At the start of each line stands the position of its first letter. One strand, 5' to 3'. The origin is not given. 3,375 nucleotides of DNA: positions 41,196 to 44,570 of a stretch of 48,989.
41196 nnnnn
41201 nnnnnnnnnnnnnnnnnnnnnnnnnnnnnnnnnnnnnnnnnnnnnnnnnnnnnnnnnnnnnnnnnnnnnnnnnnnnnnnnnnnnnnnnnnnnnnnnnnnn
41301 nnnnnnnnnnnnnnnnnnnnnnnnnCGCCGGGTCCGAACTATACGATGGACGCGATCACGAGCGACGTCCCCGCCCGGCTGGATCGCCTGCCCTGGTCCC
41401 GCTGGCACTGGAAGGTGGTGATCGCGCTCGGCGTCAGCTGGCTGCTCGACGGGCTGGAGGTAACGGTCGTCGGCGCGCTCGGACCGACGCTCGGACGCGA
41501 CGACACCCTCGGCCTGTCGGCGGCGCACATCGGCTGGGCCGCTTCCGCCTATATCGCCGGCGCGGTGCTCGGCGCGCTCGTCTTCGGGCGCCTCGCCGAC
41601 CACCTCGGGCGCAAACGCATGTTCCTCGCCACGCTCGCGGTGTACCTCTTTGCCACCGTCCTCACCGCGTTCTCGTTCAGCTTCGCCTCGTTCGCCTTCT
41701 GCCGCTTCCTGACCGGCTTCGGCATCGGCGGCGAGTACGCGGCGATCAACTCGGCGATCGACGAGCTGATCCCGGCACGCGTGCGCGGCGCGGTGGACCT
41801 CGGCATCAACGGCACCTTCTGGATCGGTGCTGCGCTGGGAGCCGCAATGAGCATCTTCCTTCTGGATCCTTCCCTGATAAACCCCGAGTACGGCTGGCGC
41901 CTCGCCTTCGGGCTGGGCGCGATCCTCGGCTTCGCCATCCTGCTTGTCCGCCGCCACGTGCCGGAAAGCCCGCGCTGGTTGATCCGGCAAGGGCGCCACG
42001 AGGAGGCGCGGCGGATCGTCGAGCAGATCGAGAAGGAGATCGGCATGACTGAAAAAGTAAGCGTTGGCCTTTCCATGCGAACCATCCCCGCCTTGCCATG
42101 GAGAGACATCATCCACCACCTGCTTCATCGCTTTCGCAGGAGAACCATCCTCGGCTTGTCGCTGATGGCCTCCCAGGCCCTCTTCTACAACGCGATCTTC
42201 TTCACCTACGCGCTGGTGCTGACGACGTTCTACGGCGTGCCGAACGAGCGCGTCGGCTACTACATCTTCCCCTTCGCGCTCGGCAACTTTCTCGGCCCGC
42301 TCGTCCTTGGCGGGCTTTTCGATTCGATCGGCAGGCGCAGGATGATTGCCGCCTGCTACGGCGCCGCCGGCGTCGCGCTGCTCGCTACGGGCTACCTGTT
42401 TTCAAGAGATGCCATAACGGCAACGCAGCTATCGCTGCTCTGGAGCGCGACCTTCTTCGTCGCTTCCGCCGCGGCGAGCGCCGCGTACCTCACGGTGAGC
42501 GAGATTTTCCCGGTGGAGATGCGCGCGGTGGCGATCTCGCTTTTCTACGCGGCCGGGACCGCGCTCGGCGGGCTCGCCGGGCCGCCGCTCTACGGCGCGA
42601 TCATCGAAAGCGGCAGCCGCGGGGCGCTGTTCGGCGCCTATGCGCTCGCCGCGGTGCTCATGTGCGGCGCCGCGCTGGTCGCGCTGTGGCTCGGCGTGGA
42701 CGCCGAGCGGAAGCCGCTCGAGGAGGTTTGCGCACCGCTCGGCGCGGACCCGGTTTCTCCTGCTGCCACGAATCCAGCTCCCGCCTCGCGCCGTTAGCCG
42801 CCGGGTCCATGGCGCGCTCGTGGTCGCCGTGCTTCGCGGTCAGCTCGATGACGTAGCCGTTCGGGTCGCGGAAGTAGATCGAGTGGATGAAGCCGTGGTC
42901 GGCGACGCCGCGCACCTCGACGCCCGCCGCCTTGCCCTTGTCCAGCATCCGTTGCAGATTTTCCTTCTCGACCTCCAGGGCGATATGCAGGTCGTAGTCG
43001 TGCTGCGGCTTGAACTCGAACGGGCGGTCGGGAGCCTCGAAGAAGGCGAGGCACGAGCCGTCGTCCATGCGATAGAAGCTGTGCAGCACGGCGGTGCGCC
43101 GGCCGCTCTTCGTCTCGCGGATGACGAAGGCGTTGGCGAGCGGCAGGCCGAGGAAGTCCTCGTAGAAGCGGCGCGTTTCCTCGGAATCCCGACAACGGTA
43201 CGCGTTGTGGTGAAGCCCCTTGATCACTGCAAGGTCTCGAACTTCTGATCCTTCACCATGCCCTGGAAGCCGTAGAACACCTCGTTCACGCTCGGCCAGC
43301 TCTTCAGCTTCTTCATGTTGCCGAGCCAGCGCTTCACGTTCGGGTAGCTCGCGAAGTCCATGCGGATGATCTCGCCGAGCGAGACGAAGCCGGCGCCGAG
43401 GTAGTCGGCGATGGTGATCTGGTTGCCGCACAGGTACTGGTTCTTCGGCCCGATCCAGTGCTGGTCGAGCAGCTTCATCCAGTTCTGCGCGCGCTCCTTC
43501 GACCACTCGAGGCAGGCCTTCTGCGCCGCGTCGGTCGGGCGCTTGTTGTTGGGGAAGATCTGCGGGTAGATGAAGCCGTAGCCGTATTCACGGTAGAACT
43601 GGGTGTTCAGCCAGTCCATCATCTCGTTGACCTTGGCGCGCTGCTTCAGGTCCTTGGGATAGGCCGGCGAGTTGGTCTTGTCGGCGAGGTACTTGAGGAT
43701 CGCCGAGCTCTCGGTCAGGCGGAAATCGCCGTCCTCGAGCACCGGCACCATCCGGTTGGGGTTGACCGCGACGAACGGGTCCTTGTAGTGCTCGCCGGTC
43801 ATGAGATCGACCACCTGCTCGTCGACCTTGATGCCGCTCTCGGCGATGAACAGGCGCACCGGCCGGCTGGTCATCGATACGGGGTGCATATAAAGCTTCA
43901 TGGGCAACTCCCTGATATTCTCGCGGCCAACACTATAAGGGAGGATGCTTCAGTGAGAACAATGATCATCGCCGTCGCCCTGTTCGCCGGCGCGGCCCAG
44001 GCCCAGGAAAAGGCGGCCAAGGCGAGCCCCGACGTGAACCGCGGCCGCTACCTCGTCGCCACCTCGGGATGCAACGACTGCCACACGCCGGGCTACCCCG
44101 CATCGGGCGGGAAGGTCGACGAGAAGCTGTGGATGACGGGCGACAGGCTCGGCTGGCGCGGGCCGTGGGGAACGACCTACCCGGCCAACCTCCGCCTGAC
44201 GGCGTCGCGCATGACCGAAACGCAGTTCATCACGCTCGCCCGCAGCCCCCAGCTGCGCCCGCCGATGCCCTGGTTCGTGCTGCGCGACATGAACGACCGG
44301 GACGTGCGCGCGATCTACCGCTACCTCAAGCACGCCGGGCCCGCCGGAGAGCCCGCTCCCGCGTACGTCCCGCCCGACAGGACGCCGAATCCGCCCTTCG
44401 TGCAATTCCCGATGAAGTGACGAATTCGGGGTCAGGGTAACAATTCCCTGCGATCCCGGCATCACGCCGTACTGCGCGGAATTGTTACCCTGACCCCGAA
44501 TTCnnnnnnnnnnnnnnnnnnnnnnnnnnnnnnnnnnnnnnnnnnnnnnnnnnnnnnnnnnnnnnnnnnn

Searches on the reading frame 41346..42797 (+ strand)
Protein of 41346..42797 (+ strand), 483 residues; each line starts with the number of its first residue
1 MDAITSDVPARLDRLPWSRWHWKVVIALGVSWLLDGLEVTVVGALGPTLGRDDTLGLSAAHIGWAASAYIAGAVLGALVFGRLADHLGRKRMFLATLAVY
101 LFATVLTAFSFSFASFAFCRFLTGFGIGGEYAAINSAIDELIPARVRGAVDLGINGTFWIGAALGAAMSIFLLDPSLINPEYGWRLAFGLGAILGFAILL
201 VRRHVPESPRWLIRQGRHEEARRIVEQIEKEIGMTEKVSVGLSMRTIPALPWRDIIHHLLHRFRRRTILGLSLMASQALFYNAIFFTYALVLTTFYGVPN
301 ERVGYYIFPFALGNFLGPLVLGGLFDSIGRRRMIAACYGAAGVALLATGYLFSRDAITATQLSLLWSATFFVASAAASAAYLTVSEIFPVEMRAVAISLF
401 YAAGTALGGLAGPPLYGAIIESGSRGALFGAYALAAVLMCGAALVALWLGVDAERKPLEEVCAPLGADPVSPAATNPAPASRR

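Call 53: search_protein_families(library=pfam, proteins=[window:41346-42797:+], max_evalue=0.0001)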
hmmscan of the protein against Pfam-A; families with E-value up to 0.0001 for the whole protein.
window:41346-42797:+ (483 aa): 3 families
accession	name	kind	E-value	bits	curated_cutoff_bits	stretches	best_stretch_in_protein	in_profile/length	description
PF00083.30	Sugar_tr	-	1.1e-46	160.2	22.3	1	58-460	44-447/452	Sugar (and other) transporter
PF07690.21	MFS_1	-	1.9e-41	142.6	33.4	2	38-348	11-285/347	Major Facilitator Superfamily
PF12832.13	MFS_1_like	-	6.9e-07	29.1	25.2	1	54-427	28-369/373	MFS_1 like family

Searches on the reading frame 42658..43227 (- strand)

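Call 53: search_protein_families(library=pfam, proteins=[window:42658-43227:-], max_evalue=0.0001)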
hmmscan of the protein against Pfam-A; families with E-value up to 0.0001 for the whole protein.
window:42658-43227:- (189 aa): 1 family
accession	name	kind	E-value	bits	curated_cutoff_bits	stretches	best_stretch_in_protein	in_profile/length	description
PF00903.31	Glyoxalase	-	4.2e-12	46.9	20.6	1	4-129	1-121/121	Glyoxalase/Bleomycin resistance protein/Dioxygenase superfamily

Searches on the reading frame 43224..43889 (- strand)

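Call 53: search_protein_families(library=pfam, proteins=[window:43224-43889:-], max_evalue=0.0001)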
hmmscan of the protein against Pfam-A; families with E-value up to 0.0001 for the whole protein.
window:43224-43889:- (221 aa): 5 families
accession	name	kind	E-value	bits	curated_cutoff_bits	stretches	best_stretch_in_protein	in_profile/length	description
PF02798.26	GST_N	-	4.9e-13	49.7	20.9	1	9-69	15-75/76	Glutathione S-transferase, N-terminal domain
PF13409.12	GST_N_2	-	7.5e-12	46.1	25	1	6-70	3-69/70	Glutathione S-transferase, N-terminal domain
PF13417.12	GST_N_3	-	8.6e-12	45.7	22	1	3-74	5-73/75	Glutathione S-transferase, N-terminal domain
PF00043.30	GST_C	-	2.3e-07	31.4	20.7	1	140-192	37-89/93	Glutathione S-transferase, C-terminal domain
PF14497.11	GST_C_3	-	9.3e-06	26.2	21.6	1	122-195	17-94/104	Glutathione S-transferase, C-terminal domain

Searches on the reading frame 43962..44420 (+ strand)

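Call 53: search_protein_families(library=pfam, proteins=[window:43962-44420:+], max_evalue=0.0001)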
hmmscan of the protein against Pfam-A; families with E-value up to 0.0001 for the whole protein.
window:43962-44420:+ (152 aa): 0 families

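Call 76: search_protein_families(library=pfam, proteins=[window:43962-44420:+], max_evalue=0.1)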
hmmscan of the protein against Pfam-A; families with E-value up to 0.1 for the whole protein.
window:43962-44420:+ (152 aa): 2 families
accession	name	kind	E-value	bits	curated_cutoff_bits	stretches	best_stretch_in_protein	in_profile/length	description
PF13442.11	Cytochrome_CBB3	-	0.0006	20.5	27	1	24-122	2-68/68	Cytochrome C oxidase, cbb3-type, subunit III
PF00034.26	Cytochrom_C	-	0.036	15.8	21.3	0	27-124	3-88/90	Cytochrome c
